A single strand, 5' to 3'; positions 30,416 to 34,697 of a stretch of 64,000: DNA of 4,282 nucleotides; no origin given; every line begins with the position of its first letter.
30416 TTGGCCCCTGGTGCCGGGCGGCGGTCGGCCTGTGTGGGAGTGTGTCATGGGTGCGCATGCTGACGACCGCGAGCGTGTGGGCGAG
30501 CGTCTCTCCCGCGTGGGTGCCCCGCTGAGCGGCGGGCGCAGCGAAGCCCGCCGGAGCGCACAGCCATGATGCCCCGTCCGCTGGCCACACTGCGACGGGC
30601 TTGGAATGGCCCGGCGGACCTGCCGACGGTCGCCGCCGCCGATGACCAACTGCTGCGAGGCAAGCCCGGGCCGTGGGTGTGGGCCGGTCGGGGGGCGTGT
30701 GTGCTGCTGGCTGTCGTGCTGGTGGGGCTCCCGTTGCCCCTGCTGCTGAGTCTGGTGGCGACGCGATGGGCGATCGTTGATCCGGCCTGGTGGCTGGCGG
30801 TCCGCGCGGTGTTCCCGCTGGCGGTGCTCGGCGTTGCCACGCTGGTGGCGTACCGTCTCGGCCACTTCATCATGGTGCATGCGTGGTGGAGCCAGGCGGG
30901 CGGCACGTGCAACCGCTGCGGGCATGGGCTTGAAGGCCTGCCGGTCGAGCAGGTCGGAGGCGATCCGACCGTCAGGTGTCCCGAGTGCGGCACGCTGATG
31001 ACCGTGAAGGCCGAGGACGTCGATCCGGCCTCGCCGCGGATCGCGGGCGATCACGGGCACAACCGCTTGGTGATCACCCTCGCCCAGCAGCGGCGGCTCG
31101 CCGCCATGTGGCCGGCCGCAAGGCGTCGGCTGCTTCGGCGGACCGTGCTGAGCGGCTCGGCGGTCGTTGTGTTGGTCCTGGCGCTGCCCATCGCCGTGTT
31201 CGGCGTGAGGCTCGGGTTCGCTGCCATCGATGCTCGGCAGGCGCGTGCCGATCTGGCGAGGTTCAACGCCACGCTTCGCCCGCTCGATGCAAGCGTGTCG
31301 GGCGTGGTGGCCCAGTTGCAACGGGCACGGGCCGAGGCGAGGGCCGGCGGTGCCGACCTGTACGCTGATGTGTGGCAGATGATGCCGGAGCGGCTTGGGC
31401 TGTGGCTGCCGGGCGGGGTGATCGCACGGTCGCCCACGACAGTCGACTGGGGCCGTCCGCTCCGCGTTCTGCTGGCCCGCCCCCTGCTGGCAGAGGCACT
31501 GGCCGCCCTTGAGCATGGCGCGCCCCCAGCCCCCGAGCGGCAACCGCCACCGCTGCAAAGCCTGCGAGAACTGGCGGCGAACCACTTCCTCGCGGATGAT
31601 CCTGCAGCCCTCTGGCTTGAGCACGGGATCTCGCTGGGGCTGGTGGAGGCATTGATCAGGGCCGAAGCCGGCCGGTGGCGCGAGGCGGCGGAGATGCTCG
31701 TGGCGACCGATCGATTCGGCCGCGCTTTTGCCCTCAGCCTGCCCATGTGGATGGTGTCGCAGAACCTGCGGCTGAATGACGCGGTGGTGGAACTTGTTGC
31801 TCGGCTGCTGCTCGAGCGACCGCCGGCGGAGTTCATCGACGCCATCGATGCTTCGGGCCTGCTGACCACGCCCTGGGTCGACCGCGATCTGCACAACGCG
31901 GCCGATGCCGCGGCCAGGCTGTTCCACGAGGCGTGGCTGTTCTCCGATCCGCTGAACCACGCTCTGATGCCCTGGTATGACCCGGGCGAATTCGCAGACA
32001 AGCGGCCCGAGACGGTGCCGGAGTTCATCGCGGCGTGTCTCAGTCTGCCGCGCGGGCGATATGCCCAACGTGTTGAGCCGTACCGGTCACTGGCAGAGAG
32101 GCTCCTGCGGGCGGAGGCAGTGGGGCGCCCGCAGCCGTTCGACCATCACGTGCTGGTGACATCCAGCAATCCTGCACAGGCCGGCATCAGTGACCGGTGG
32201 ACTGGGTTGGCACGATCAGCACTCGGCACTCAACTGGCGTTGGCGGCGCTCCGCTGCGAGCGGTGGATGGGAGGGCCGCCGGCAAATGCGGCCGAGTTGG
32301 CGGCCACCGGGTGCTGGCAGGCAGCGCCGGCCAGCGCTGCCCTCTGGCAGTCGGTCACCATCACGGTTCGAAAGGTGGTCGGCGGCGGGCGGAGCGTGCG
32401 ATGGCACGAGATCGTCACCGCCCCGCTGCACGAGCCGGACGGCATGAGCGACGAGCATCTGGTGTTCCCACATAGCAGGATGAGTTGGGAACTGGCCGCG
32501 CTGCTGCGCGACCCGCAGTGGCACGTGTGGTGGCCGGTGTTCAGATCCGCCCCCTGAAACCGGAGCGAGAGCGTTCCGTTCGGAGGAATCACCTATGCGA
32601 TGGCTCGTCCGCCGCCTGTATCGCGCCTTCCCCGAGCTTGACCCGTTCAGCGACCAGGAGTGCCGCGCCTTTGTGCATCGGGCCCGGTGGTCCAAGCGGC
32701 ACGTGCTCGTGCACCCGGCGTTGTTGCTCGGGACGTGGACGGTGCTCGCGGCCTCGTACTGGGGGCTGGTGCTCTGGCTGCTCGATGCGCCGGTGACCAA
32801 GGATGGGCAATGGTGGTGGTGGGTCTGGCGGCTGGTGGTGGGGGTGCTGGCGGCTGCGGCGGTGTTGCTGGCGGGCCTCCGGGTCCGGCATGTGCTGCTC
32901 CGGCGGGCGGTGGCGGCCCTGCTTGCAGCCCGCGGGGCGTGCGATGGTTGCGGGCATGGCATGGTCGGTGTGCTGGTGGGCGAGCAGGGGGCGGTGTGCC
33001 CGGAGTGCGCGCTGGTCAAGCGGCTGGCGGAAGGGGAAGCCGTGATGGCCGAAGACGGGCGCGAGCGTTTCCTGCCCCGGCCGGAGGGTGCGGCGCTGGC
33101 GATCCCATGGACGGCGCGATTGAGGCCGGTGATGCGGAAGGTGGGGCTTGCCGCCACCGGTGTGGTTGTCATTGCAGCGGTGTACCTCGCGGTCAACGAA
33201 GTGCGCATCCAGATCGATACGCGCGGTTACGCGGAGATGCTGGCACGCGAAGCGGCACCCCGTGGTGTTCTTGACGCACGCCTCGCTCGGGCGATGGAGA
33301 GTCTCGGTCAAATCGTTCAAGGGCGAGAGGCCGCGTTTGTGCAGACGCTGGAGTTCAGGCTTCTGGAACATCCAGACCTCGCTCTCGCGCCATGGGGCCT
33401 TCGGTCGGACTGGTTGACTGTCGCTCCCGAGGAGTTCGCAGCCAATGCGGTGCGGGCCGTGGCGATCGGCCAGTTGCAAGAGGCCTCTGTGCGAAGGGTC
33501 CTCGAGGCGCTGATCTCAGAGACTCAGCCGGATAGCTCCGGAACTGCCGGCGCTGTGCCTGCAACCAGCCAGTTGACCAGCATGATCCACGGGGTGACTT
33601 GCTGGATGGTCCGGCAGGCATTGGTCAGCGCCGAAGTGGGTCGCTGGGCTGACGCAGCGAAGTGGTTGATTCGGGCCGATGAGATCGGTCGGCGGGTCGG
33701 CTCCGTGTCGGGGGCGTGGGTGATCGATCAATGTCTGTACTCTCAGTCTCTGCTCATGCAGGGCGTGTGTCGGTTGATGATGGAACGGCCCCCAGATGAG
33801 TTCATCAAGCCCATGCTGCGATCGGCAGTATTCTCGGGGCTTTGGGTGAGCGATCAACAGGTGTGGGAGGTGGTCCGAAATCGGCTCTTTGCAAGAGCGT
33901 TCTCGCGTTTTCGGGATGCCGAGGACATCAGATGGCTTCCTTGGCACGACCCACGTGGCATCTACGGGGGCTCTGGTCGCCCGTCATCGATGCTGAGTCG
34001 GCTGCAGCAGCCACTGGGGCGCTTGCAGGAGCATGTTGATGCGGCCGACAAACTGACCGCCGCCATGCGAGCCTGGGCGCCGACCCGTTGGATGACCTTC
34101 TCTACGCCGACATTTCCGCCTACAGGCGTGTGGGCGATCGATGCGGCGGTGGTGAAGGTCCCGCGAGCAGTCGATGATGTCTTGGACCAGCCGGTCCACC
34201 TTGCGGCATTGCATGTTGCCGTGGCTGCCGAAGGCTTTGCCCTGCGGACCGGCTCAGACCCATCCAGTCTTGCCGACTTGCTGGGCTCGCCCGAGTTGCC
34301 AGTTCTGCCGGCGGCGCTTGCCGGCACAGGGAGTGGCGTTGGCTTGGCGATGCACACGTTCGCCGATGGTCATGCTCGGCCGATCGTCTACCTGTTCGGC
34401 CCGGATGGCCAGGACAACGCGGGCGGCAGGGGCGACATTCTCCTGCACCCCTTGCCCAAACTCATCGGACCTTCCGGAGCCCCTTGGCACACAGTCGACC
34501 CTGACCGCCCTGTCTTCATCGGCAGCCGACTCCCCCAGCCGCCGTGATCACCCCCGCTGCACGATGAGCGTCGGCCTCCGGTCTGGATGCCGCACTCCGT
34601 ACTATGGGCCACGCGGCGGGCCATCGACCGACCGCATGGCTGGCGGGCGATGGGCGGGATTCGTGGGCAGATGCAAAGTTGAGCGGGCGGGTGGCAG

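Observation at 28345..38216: Tandem array of four paralogous 650-665 aa membrane zinc-ribbon proteins plus a truncated fifth relative: candidate undescribed envelope system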

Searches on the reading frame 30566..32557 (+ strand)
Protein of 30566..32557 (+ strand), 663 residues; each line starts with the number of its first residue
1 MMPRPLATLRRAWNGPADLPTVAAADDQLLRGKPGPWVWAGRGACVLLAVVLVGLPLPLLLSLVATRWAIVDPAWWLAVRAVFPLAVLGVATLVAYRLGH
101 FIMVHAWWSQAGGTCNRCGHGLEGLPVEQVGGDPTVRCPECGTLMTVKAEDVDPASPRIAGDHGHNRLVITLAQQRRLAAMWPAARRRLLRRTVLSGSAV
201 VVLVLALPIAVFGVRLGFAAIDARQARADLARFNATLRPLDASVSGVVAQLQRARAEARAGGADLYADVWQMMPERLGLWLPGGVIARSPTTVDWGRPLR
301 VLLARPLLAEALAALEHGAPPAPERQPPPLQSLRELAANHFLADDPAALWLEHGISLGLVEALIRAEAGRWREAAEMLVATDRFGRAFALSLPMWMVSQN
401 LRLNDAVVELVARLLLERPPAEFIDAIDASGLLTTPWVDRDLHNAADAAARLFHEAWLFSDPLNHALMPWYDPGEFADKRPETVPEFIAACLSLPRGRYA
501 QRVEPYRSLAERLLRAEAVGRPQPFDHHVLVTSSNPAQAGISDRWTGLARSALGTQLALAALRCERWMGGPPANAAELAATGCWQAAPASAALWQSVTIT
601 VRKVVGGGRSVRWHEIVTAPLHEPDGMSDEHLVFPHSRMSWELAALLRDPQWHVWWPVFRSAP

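Call 3: search_protein_families(library=pfam, proteins=[window:30566-32557:+], max_evalue=1)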
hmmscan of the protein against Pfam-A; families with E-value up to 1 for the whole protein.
window:30566-32557:+ (663 aa): 5 families
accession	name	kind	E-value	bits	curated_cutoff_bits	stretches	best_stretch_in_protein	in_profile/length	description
PF10122.14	Zn_ribbon_Com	-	0.0019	18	22.9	1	133-158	22-47/52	Mu-like prophage protein Com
PF09723.15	Zn_ribbon_8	-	0.016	15.7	34.4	1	115-143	8-34/41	Zinc ribbon domain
PF13248.11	Zn_ribbon_3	-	0.051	13.5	27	1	134-144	1-11/26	zinc-ribbon domain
PF12773.13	DZR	-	0.075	13.7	27.3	1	114-149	14-38/45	Double zinc ribbon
PF23451.1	Zn_ribbon_PaaD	-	0.32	11.1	27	1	128-148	7-27/53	PaaD zinc beta ribbon domain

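Call 4: search_protein_families(library=ncbifam, proteins=[window:30566-32557:+], max_evalue=1)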
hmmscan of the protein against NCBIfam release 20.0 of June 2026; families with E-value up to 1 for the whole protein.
window:30566-32557:+ (663 aa): 4 families
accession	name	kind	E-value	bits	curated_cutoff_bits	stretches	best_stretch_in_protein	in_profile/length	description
TIGR02605.1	CxxC_CxxC_SSSS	subfamily_domain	0.085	13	31.3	1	115-143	8-34/52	FmdB family zinc ribbon protein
NF011386.0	PRK14811.1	equivalog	0.13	11.4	414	1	99-145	222-265/269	DNA-formamidopyrimidine glycosylase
NF001604.0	PRK00398.1-1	equivalog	0.14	11.8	103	1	116-142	4-30/48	DNA-directed RNA polymerase subunit P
TIGR02098.1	MJ0042_CXXC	domain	0.68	9.7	20.9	1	136-150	3-17/38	MJ0042-type zinc finger domain-containing protein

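Call 53: find_encoding_contigs(protein=window:30566-32557:+, flank=10000, max_places=5)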
Protein window:30566-32557:+ (663 aa): 22 contigs read that carry it; 5 places shown.
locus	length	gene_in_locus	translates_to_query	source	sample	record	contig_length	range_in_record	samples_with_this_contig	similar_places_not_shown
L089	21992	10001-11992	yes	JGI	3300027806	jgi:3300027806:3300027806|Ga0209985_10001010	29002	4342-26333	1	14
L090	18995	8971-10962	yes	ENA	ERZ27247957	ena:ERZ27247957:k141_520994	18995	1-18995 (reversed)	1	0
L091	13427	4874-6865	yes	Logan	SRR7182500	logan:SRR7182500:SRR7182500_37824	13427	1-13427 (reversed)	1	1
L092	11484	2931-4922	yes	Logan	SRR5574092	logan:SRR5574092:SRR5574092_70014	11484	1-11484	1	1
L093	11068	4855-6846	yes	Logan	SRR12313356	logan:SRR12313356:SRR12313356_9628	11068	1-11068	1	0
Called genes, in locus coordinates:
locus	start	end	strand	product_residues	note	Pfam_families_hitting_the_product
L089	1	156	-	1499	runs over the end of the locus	?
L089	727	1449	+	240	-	PF06052:3-HAO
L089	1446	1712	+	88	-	-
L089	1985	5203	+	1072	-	PF00082:Peptidase_S8, PF23759:GBD_T9SS_assoc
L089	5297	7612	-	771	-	PF01391:Collagen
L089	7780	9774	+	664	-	-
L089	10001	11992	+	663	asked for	-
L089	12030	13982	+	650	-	-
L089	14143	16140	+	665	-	PF07332:Phage_holin_3_6 (faint)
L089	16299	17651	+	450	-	-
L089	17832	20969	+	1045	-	PF02700:PurS (faint), PF18072:FGAR-AT_linker, PF00586:AIRS, PF02769:AIRS_C, PF00586:AIRS, PF02769:AIRS_C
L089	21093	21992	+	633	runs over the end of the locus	PF05693:Glycogen_syn, PF20706:GT4-conflict (faint), PF13692:Glyco_trans_1_4 (weak), PF00534:Glycos_transf_1 (weak)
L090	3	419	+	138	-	?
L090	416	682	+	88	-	-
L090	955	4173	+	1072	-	PF00082:Peptidase_S8, PF23759:GBD_T9SS_assoc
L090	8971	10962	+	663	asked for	-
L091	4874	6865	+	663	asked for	-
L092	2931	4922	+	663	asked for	-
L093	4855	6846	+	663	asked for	-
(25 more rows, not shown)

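Call 72: search_protein_families(library=padloc, proteins=[window:30566-32557:+], max_evalue=0.1)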
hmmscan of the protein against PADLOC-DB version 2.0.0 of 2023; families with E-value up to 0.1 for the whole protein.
window:30566-32557:+ (663 aa): 0 families

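Call 73: search_protein_families(library=phrogs, proteins=[window:30566-32557:+], max_evalue=0.1)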
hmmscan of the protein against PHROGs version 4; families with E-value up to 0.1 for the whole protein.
window:30566-32557:+ (663 aa): 1 family
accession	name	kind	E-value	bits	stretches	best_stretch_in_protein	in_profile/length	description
phrog_6417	-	other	0.0014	19.5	1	115-164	10-56/68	translational regulator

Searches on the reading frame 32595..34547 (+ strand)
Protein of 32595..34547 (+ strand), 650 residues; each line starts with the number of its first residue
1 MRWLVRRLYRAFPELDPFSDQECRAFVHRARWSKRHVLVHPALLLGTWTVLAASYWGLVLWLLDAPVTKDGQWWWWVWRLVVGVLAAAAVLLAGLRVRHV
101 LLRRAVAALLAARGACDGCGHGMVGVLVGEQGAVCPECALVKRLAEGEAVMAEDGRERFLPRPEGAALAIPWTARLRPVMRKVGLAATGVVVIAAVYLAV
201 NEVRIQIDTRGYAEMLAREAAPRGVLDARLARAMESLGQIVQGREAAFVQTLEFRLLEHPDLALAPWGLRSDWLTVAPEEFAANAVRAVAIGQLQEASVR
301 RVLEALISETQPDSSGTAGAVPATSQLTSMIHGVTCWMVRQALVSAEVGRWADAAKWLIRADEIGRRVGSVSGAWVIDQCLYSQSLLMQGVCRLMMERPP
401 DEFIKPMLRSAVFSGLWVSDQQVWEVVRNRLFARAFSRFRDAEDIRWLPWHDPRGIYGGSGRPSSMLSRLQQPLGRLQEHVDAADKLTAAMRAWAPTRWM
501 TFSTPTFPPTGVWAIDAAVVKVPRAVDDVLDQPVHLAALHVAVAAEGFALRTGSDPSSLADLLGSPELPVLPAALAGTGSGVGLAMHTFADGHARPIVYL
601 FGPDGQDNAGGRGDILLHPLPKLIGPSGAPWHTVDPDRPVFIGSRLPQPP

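Call 3: search_protein_families(library=pfam, proteins=[window:32595-34547:+], max_evalue=1)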
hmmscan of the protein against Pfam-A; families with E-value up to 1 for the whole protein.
window:32595-34547:+ (650 aa): 1 family
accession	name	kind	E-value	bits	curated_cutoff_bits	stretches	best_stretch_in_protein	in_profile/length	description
PF12760.12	Zn_ribbon_IS1595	-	0.27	11.7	25.4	0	19-36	2-19/46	Transposase zinc-ribbon domain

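Call 4: search_protein_families(library=ncbifam, proteins=[window:32595-34547:+], max_evalue=1)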
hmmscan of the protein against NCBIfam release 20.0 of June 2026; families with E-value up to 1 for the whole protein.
window:32595-34547:+ (650 aa): 0 families

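Call 72: search_protein_families(library=padloc, proteins=[window:32595-34547:+], max_evalue=0.1)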
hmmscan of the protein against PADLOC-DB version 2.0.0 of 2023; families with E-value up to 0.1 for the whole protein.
window:32595-34547:+ (650 aa): 0 families

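Call 73: search_protein_families(library=phrogs, proteins=[window:32595-34547:+], max_evalue=0.1)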
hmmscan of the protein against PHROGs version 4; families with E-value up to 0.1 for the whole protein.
window:32595-34547:+ (650 aa): 1 family
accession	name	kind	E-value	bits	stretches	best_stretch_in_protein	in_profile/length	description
phrog_6107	-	unknown function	0.032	15.1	1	113-146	3-34/58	-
